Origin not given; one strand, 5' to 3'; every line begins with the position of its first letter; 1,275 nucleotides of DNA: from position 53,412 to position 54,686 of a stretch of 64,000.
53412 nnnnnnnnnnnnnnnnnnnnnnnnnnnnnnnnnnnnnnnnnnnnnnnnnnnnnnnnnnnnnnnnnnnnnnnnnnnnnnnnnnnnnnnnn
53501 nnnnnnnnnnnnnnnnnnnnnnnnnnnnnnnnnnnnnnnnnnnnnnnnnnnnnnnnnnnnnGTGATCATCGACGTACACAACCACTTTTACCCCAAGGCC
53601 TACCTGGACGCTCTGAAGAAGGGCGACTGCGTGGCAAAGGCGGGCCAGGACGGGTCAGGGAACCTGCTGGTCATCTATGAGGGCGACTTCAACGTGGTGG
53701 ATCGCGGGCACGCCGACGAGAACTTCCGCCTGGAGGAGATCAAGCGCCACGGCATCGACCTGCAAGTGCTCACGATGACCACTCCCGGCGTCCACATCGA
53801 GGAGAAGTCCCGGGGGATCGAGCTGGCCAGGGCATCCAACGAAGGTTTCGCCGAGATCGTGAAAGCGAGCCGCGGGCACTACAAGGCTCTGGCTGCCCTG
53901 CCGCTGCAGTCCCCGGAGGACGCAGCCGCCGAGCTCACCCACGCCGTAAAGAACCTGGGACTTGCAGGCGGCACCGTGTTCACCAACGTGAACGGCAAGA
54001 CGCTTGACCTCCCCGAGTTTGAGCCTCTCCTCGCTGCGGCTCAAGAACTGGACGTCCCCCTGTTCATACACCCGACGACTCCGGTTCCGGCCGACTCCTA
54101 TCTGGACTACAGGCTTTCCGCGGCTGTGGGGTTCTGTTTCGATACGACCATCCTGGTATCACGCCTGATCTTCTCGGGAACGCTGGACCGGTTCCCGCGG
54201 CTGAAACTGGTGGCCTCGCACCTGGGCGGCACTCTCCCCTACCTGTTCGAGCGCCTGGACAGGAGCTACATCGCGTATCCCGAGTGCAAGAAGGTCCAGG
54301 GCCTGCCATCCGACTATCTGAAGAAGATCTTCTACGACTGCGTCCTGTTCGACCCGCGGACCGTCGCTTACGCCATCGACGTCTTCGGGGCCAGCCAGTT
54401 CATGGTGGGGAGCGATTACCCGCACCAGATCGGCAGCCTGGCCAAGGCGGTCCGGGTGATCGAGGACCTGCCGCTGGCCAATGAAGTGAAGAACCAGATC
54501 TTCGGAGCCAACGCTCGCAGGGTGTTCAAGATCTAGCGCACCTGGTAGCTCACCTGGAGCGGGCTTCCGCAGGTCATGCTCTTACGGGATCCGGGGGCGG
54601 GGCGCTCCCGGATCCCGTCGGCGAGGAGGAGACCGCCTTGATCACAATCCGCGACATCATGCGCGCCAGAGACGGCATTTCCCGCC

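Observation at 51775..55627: Tyrosine T-box controlling a transporter + decarboxylase-like + ammonia-lyase/racemase operon: candidate new tyrosine-salvage pathway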

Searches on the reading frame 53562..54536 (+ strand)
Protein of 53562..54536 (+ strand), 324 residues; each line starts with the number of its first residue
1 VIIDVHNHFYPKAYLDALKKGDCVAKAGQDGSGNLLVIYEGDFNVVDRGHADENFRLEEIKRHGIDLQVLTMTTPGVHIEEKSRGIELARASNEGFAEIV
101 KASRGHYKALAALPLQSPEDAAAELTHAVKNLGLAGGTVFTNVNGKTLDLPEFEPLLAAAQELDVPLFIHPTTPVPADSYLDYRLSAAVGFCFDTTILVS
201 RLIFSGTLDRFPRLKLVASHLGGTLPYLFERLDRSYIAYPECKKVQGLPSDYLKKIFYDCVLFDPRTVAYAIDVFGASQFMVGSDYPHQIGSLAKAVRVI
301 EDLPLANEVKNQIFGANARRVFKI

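Call 4: search_protein_families(library=pfam, proteins=[window:53562-54536:+])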
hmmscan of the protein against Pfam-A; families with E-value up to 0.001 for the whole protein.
window:53562-54536:+ (324 aa): 1 family
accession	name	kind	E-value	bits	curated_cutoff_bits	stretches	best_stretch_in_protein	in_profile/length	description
PF04909.20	Amidohydro_2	-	1e-35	124.3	26.4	1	3-323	1-288/289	Amidohydrolase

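Call 5: search_protein_families(library=ncbifam, proteins=[window:53562-54536:+])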
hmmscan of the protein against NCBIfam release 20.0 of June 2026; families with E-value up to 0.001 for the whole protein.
window:53562-54536:+ (324 aa): 0 families

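Call 12: find_homologous_proteins(query=window:53562-54536:+)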
Query window:53562-54536:+ (324 aa): 1189 proteins with E <= 0.001 among 8000 candidates; the best 120 are listed.
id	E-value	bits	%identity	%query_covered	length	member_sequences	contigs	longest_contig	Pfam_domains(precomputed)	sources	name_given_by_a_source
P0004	6.2e-207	704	95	100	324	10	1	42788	PF04909.21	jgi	-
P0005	7.0e-196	668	89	100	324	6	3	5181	PF04909.21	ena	-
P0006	2.7e-187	640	85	100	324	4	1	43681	PF04909.21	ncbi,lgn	ncbi:MAG: amidohydrolase family protein [Bacillota bacterium]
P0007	2.8e-175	600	80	100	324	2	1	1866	PF04909.21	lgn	-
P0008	6.3e-174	596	78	100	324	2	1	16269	PF04909.21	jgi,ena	-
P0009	3.8e-170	583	77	100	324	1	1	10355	PF04909.21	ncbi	-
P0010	2.4e-158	544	73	100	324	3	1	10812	PF04909.21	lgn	-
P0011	3.0e-155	534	71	100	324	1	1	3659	PF04909.21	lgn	-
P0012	2.1e-148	512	70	100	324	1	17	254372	PF04909.21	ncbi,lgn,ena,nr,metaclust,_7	ncbi:MAG: amidohydrolase family protein [Bacillota bacterium]|nr:amidohydrolase family protein [Cand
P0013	1.7e-147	509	69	100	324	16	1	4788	PF04909.21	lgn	-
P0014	9.4e-147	506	70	100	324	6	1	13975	PF04909.21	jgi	-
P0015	1.3e-146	506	68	100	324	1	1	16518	PF04909.21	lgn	-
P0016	4.6e-144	498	67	100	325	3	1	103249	PF04909.21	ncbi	-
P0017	2.4e-143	495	67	100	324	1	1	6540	PF04909.21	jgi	jgi:aminocarboxymuconate-semialdehyde decarboxylase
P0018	2.5e-143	495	66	100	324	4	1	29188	PF04909.21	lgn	-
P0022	1.4e-140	486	65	100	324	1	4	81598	PF04909.21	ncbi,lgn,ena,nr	ncbi:MAG TPA: amidohydrolase [Firmicutes bacterium]|nr:amidohydrolase [Candidatus Fermentithermobaci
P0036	9.4e-118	411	58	99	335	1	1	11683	PF04909.21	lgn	-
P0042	3.7e-116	406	57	100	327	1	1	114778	PF04909.21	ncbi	ncbi:MAG: amidohydrolase family protein [Ignavibacteriales bacterium]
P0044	4.7e-115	402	55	99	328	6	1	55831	PF04909.21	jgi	jgi:aminocarboxymuconate-semialdehyde decarboxylase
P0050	3.2e-113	396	57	98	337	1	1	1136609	PF04909.21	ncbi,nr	ncbi:MAG: amidohydrolase family protein [Firmicutes bacterium]|nr:amidohydrolase family protein [Bac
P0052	2.9e-112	393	55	99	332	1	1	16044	PF04909.21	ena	-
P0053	3.3e-111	390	55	99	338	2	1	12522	PF04909.21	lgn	-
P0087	3.9e-95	337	50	100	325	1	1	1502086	PF04909.21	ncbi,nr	ncbi:MAG: amidohydrolase [Candidatus Bathyarchaeota archaeon]|nr:MAG: amidohydrolase [Candidatus Bat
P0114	1.4e-93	332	49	100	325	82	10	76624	PF04909.21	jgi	jgi:aminocarboxymuconate-semialdehyde decarboxylase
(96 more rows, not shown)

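Call 15: find_encoding_contigs(protein=P0012, flank=6000, max_places=3)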
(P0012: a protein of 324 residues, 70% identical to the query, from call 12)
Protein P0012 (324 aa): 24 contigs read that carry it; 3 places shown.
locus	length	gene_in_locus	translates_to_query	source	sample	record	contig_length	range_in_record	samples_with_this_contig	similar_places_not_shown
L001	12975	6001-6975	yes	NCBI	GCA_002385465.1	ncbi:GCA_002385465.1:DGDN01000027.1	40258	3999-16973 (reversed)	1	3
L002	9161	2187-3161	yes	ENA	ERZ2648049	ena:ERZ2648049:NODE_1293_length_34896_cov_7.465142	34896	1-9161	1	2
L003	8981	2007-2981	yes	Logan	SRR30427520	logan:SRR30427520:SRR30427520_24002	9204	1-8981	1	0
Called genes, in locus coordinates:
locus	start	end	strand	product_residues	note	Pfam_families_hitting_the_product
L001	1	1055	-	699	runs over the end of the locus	PF07697:7TMR-HDED, PF07698:7TM-7TMR_HD, PF01966:HD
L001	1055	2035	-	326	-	PF02562:PhoH, PF13604:AAA_30 (weak), PF13245:AAA_19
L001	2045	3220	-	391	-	PF06898:YqfD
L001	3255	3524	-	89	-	PF07873:YabP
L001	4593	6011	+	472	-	PF03553:Na_H_antiporter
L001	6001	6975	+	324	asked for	PF04909:Amidohydro_2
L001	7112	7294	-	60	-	PF01165:Ribosomal_S21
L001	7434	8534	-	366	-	PF01820:Dala_Dala_lig_N, PF02786:CPSase_L_D2 (weak), PF07478:Dala_Dala_lig_C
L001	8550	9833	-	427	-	PF00919:UPF0004, PF04055:Radical_SAM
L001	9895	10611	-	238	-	PF01522:Polysacc_deac_1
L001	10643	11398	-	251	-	PF04452:Methyltrans_RNA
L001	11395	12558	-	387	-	PF00226:DnaJ, PF01556:DnaJ_C, PF00684:DnaJ_CXXCXGXG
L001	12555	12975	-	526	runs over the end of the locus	PF00118:Cpn60_TCP1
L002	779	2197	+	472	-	PF03553:Na_H_antiporter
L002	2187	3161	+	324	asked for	PF04909:Amidohydro_2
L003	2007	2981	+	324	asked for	PF04909:Amidohydro_2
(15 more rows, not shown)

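Call 16: find_encoding_contigs(protein=P0016, flank=6000, max_places=2)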
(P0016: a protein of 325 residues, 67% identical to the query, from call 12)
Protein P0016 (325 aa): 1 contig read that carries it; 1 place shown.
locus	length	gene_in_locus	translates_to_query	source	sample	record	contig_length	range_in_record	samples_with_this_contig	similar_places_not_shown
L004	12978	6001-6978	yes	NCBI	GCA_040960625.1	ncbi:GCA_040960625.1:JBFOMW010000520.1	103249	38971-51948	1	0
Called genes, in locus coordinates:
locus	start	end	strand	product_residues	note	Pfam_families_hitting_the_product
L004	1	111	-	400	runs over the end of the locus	PF07690:MFS_1, PF12832:MFS_1_like, PF00083:Sugar_tr (weak), PF05977:MFS_3, PF12832:MFS_1_like, PF07690:MFS_1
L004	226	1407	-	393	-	PF01546:Peptidase_M20, PF07687:M20_dimer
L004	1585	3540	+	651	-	PF00120:Gln-synt_C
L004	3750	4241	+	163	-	PF01243:PNPOx_N (weak)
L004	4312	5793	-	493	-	PF00266:Aminotran_5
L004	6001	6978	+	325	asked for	PF04909:Amidohydro_2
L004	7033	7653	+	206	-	PF04191:PEMT (weak)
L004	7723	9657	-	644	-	PF08308:PEGA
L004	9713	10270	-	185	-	PF02417:Chromate_transp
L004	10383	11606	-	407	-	PF09992:NAGPA, PF01520:Amidase_3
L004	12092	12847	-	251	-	PF02633:Creatininase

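Call 17: find_encoding_contigs(protein=P0022, flank=6000, max_places=2)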
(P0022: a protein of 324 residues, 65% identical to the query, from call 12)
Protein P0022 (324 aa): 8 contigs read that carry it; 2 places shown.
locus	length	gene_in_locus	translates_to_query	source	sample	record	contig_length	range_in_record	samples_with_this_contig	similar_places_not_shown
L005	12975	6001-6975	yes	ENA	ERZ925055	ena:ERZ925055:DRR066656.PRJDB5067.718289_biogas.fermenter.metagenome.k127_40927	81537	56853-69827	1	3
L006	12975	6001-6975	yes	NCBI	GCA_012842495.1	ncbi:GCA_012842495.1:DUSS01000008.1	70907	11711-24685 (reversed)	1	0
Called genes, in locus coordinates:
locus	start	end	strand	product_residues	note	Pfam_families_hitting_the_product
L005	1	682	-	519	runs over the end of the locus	-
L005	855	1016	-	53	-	-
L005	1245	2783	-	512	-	PF00583:Acetyltransf_1 (weak)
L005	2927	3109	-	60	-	-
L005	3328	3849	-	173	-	PF00903:Glyoxalase, PF13669:Glyoxalase_4 (weak)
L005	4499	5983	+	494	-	PF03553:Na_H_antiporter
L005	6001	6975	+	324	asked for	PF04909:Amidohydro_2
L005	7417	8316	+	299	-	PF00149:Metallophos, PF12850:Metallophos_2 (faint)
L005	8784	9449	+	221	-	-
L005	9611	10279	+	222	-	-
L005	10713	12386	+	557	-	PF00749:tRNA-synt_1c, PF03950:tRNA-synt_1c_C, PF20974:tRNA-synt_1c_C2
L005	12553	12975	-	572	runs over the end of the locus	PF00082:Peptidase_S8, PF04151:PPC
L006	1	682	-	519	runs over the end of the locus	-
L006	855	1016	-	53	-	-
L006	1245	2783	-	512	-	PF00583:Acetyltransf_1 (weak)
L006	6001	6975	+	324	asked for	PF04909:Amidohydro_2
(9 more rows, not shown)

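Call 38: find_encoding_contigs(protein=P0050, flank=5000, max_places=1)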
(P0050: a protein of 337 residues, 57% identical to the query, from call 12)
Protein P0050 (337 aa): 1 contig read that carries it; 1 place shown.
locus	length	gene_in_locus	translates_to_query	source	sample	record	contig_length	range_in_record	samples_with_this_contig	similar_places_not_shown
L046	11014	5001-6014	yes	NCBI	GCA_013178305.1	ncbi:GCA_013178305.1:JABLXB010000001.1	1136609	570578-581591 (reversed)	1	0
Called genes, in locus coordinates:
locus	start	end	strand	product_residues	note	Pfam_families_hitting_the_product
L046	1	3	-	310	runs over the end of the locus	PF00892:EamA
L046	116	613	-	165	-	PF00080:Sod_Cu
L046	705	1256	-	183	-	PF07336:ABATE, PF11706:zf-CGNR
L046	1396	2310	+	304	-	PF13484:Fer4_16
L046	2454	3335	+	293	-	PF02567:PhzC-PhzF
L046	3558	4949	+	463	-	PF03553:Na_H_antiporter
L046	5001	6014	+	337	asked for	PF04909:Amidohydro_2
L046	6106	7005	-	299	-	PF26233:NicX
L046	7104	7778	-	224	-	PF07302:AroM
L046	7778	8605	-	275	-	-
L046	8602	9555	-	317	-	PF06675:DUF1177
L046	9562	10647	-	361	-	PF06032:S-Me-THD_N, PF20906:S-Me-THD_C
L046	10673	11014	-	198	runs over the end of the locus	PF01177:Asp_Glu_race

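Call 39: find_encoding_contigs(protein=P0042, flank=5000, max_places=1)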
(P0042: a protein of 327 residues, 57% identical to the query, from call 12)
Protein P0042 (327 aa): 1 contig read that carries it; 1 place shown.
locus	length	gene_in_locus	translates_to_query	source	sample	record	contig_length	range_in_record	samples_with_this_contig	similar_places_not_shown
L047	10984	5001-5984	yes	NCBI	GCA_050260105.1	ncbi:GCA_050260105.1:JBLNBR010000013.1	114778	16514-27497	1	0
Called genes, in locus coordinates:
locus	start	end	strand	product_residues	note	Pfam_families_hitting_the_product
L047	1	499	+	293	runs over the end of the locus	PF00144:Beta-lactamase (faint), PF13354:Beta-lactamase2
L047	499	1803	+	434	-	PF00324:AA_permease, PF13520:AA_permease_2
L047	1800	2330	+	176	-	PF00210:Ferritin (weak), PF02915:Rubrerythrin, PF21349:RUBY_RBDX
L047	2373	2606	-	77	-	PF00491:Arginase (weak)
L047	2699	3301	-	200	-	PF00491:Arginase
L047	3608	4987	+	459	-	PF03553:Na_H_antiporter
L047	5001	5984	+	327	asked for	PF04909:Amidohydro_2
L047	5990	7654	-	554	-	PF02652:Lactate_perm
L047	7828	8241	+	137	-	PF01648:ACPS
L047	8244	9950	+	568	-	PF03853:YjeF_N, PF01256:Carb_kinase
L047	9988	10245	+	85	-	PF01402:RHH_1 (weak)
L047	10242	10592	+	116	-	PF02452:PemK_toxin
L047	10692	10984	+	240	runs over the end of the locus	PF07722:Peptidase_C26, PF00117:GATase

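Call 40: find_encoding_contigs(protein=P0087, flank=5000, max_places=1)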
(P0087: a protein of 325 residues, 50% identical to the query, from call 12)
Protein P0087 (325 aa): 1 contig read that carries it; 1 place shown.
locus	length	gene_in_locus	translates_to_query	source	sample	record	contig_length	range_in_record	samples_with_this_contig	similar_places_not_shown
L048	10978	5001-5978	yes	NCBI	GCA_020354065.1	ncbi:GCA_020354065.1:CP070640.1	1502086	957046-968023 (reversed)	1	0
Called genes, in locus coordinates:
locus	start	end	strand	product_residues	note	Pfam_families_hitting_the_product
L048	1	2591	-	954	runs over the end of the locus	PF13620:CarboxypepD_reg (weak), PF12704:MacB_PCD (faint), PF02687:FtsX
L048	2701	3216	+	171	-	-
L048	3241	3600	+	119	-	PF04126:Cyclophil_like, PF18050:Cyclophil_like2 (weak)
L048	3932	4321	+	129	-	PF14534:DUF4440, PF12680:SnoaL_2 (weak)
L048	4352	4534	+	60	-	-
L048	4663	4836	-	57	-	-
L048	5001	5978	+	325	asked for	PF04909:Amidohydro_2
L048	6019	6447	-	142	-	PF01314:AFOR_C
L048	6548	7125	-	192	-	PF01321:Creatinase_N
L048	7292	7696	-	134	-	PF01989:AcnX_swivel_put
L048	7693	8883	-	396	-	PF04412:AcnX, PF28403:AcnX_2nd, PF28406:AcnX_3rd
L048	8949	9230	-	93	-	PF04140:ICMT (weak), PF04191:PEMT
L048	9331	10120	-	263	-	PF00890:FAD_binding_2 (weak), PF01134:GIDA (faint), PF01266:DAO (faint), PF03486:HI0933_like (faint), PF07992:Pyr_redox_2, PF12831:FAD_oxidored, PF13738:Pyr_redox_3, PF00070:Pyr_redox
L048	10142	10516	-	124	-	PF00085:Thioredoxin, PF13098:Thioredoxin_2 (weak)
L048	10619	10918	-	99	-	PF18653:Arcadin_1 (weak)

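Call 41: find_encoding_contigs(protein=P0114, flank=5000, max_places=2)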
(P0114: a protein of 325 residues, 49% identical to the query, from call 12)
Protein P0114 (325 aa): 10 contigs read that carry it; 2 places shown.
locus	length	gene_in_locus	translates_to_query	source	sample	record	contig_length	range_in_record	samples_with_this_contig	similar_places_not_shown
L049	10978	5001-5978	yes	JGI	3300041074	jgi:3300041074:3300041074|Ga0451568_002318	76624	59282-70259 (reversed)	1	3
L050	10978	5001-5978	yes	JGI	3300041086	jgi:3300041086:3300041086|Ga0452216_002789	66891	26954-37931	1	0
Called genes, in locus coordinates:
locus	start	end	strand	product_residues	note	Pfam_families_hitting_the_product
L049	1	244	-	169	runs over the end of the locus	-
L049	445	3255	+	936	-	PF13620:CarboxypepD_reg (weak), PF12704:MacB_PCD (faint), PF02687:FtsX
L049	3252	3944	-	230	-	PF00005:ABC_tran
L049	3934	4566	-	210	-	PF02687:FtsX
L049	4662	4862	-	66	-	-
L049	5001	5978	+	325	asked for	PF04909:Amidohydro_2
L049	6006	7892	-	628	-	PF02730:AFOR_N, PF01314:AFOR_C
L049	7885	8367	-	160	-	PF12838:Fer4_7 (faint), PF13187:Fer4_9 (faint), PF13484:Fer4_16 (faint), PF13534:Fer4_17 (faint), PF00037:Fer4 (faint), PF12797:Fer4_2 (faint), PF12837:Fer4_6 (faint), PF13247:Fer4_11 (weak), +2 more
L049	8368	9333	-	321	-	PF00291:PALP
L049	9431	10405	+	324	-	PF01156:IU_nuc_hydro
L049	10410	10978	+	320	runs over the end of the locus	PF00294:PfkB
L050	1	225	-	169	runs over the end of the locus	-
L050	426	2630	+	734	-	PF13620:CarboxypepD_reg (weak), PF12704:MacB_PCD (weak), PF02687:FtsX (weak)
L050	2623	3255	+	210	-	-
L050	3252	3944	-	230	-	PF00005:ABC_tran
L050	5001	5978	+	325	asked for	PF04909:Amidohydro_2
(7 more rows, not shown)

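Call 103: find_encoding_contigs(protein=P0044, flank=4000, max_places=1)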
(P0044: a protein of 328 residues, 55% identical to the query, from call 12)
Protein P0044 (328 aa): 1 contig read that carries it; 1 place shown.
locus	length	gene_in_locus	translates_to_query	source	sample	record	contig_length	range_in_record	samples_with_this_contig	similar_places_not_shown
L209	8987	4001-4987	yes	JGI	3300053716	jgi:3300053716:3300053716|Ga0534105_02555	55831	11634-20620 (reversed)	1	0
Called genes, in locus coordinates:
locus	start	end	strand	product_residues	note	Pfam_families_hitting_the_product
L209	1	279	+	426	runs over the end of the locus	PF07705:CARDB (faint), PF10633:NPCBM_assoc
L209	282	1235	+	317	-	PF00005:ABC_tran, PF13304:AAA_21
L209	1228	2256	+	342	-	PF12679:ABC2_membrane_2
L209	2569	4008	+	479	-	PF03553:Na_H_antiporter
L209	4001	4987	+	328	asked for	PF04909:Amidohydro_2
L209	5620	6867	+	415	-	PF00291:PALP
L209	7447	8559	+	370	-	PF01571:GCV_T, PF08669:GCV_T_C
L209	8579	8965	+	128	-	PF01597:GCV_H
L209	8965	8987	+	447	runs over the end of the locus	PF02347:GDC-P, PF00266:Aminotran_5 (weak), PF01053:Cys_Met_Meta_PP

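Call 104: find_encoding_contigs(protein=P0052, flank=4000, max_places=1)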
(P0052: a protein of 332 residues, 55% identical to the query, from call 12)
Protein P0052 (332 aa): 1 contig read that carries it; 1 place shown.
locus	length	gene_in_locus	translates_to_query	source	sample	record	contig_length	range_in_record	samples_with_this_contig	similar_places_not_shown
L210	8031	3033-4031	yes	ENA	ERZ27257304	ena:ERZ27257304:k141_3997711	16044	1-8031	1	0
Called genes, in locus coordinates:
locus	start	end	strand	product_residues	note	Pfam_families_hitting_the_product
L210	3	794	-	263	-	PF20501:MbhE, PF04039:MnhB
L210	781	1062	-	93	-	PF13244:MbhD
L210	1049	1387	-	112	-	PF03334:PhaG_MnhG_YufB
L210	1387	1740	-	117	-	PF04066:MrpF_PhaF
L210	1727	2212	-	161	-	PF01899:MNHE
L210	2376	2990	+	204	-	PF00753:Lactamase_B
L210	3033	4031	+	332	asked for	PF04909:Amidohydro_2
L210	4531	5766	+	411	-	PF00579:tRNA-synt_1b, PF16714:TyrRSs_C (faint), PF22421:SYY_C-terminal, PF01479:S4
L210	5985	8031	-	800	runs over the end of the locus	PF16244:DUF4901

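Call 105: find_encoding_contigs(protein=P0036, flank=4000, max_places=1)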
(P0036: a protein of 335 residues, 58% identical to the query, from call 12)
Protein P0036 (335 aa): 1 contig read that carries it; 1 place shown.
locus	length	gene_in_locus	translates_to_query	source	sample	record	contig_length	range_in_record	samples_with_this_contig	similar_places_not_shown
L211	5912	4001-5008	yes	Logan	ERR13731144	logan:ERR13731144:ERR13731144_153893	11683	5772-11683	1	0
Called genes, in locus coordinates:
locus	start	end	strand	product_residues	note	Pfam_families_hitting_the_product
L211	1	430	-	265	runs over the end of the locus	PF19567:CpsB_CapC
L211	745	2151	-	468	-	PF01554:MatE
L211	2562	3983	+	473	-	PF03553:Na_H_antiporter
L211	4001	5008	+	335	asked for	PF04909:Amidohydro_2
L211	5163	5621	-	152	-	PF04892:VanZ-LLP1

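Call 106: find_encoding_contigs(protein=P0053, flank=4000, max_places=1)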
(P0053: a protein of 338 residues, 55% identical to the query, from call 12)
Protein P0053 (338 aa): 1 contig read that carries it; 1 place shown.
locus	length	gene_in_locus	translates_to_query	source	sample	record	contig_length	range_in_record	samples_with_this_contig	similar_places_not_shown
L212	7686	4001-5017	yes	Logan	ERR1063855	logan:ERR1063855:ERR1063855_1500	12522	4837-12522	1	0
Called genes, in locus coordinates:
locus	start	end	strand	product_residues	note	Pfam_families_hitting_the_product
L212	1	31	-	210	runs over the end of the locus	PF01381:HTH_3, PF12844:HTH_19, PF00717:Peptidase_S24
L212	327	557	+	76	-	-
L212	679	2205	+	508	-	PF00890:FAD_binding_2 (weak), PF00996:GDI (faint), PF01266:DAO (weak), PF01593:Amino_oxidase, PF01946:Thi4 (faint), PF07992:Pyr_redox_2 (weak), PF12831:FAD_oxidored (weak), PF13450:NAD_binding_8, +1 more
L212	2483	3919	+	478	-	PF03553:Na_H_antiporter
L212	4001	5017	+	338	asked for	PF04909:Amidohydro_2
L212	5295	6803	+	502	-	PF00005:ABC_tran, PF13304:AAA_21 (faint), PF00005:ABC_tran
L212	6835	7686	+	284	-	?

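Call 108: search_protein_families(library=ncbifam, proteins=[L210:2376-2990:+, L210:3033-4031:+], max_evalue=0.01)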
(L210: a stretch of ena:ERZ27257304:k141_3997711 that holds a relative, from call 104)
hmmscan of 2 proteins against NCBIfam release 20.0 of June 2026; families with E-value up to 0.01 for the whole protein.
L210:2376-2990:+ (204 aa): 42 families (the best 25 are shown)
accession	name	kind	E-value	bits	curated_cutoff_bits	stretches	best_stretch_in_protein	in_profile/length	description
TIGR03413.1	GSH_gloB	equivalog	6.6e-24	84.6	200.8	1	16-188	13-164/248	hydroxyacylglutathione hydrolase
NF040641.1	bifunc_ST_SDO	equivalog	4.9e-17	61.9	625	1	35-199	189-352/423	bifunctional sulfur transferase/dioxygenase Blh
NF012229.1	bla_class_B_core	domain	1e-16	61.4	100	1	17-136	18-135/139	metallo-beta-lactamase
NF033105.1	bla_subclass_B3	equivalog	1.8e-16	60.2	240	1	5-135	15-151/257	subclass B3 metallo-beta-lactamase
NF007597.0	PRK10241.1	equivalog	9.8e-15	54.5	421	1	16-156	15-136/251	hydroxyacylglutathione hydrolase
NF041804.1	MBL_fold_SolJ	exception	1.9e-13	50.1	350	1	9-190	14-180/224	solanimycin biosynthesis MBL-fold hydrolase SolJ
NF033184.1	B3_Acin_new1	exception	1.5e-11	43.9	580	1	7-135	43-176/283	putative subclass B3 metallo-beta-lactamase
NF000457.2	blaPEDO-1_fam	exception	2.4e-10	40.3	550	1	46-136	89-181/286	PEDO-1 family subclass B3 metallo-beta-lactamase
NF012101.1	blaGOB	exception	3.7e-10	39.6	560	1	6-137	45-182/290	GOB family subclass B3 metallo-beta-lactamase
NF040644.1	blaPAM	exception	5.7e-10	38.8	615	1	15-135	58-184/287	PAM family subclass B3 metallo-beta-lactamase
NF000469.2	CAR_gen_B3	exception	1.6e-09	37.2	500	1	47-134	112-199/311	CAR family subclass B3 metallo-beta-lactamase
NF000458.2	blaPEDO-2_fam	exception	6.2e-09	35.6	550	1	6-136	45-181/285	PEDO-2 family subclass B3 metallo-beta-lactamase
NF000455.2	blaESP-1_fam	exception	2.7e-08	33.7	600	1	7-137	46-182/290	ESP-1 family subclass B3 metallo-beta-lactamase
NF033185.1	B3_Acin_new2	exception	3e-08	33.2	625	1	7-135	45-178/285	putative subclass B3 metallo-beta-lactamase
NF047896.1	blaMIM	exception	8.9e-08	31.8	640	1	5-134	62-198/306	MIM family subclass B3 metallo-beta-lactamase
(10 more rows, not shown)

L210:3033-4031:+ (332 aa): 0 families

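Call 109: search_solved_structures(query=L210:2376-2990:+, max_evalue=0.001)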
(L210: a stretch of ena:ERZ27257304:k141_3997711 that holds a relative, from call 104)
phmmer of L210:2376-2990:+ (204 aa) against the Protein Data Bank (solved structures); distinct sequences matched with E-value up to 0.001: 56.
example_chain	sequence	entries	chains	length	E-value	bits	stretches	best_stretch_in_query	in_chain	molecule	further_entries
7ev5_A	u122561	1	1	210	2e-37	132.2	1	4-204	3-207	Lactamase_B domain-containing protein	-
2xf4_A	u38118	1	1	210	1.9e-35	125.8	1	7-204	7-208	HYDROXYACYLGLUTATHIONE HYDROLASE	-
7l0b_A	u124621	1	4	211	1.9e-28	103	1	2-204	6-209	Hydroxyacylglutathione hydrolase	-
9rhq_A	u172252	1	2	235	3.8e-26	95.4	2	105-203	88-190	Metallo-beta-lactamase family protein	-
2zwr_A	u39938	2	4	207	2e-25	93.1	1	6-204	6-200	Metallo-beta-lactamase superfamily protein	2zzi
4ysb_A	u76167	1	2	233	6.1e-16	62.1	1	111-202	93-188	Metallo-beta-lactamase family protein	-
2gcu_A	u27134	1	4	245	1.4e-14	57.6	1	100-203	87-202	Putative hydroxyacylglutathione hydrolase 3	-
4chl_A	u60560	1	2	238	1.8e-14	57.3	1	15-202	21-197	PERSULFIDE DIOXYGENASE ETHE1, MITOCHONDRIAL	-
6sg9_FL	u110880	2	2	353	3.7e-13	53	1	120-202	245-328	mt-SAF20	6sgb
9hny_FL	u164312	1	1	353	3.7e-13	52.9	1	120-202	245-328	Metallo-beta-lactamase domain-containing protein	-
6n36_A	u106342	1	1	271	6.4e-12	48.9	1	7-137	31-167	Beta-lactamase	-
6rz0_A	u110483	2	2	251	6.9e-12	48.8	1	16-157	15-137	Hydroxyacylglutathione hydrolase GloB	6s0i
3tp9_A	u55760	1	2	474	2e-11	47.3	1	7-196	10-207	BETA-LACTAMASE and RHODANESE DOMAIN PROTEIN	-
5ve3_B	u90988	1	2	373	4.1e-11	46.3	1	103-203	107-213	BpPRF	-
5ve4_A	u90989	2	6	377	4.2e-11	46.3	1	103-203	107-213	BpPRF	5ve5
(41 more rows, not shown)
